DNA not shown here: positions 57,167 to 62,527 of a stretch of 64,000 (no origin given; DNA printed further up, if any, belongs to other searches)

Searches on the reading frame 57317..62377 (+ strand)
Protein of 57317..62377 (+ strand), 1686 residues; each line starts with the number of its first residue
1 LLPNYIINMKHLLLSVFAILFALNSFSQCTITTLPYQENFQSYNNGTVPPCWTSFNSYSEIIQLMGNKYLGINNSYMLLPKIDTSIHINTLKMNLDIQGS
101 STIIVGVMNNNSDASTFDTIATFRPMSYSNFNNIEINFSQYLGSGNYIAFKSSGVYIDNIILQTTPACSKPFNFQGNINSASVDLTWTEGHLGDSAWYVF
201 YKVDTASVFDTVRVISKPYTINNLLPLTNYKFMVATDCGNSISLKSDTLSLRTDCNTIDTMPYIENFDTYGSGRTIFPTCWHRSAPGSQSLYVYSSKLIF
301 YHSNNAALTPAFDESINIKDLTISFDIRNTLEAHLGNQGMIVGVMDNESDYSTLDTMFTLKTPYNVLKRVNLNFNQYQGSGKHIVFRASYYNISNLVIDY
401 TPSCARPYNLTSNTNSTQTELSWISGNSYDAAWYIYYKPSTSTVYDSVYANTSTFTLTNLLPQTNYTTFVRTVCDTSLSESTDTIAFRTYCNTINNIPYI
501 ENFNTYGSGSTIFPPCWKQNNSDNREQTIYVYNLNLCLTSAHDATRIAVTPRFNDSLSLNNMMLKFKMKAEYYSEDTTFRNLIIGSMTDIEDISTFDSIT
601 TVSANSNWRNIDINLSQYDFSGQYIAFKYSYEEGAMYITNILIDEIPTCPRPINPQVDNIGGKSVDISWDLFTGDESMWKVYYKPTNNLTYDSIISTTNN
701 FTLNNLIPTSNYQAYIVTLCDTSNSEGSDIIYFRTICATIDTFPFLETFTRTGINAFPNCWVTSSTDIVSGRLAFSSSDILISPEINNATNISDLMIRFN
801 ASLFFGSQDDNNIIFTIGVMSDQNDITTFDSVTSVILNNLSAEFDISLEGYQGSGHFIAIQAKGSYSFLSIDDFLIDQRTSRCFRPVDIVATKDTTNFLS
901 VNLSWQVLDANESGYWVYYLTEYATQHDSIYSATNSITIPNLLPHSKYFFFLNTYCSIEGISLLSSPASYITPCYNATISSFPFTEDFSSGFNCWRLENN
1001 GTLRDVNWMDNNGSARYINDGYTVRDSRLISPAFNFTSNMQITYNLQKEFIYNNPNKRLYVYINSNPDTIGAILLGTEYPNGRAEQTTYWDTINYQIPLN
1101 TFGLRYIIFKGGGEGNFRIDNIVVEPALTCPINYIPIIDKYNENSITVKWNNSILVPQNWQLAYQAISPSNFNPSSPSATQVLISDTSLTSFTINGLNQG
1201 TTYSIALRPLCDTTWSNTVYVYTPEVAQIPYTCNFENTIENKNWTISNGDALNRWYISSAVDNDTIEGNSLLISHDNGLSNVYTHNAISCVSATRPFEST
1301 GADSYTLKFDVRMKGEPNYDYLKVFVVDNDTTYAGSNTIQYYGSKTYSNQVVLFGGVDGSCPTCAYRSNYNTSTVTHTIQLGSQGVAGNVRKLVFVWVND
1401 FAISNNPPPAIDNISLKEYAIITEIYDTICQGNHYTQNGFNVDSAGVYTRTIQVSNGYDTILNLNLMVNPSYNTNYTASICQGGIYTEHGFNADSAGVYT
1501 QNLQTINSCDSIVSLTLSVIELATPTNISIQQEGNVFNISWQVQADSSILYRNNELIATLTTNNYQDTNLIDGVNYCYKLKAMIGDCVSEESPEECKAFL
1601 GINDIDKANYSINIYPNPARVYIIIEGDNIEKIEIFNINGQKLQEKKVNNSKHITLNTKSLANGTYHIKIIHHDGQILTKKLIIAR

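Call 14: search_protein_families(library=pfam, proteins=[window:57317-62377:+])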
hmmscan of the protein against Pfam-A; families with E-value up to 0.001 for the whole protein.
window:57317-62377:+ (1686 aa): 2 families
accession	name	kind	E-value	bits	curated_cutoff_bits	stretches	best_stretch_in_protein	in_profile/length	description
PF00041.27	fn3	-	1.4e-28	99.3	25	3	652-732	3-82/84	Fibronectin type III domain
PF18962.6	Por_Secre_tail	-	1.4e-11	45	27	1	1614-1684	1-75/75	Secretion system C-terminal sorting domain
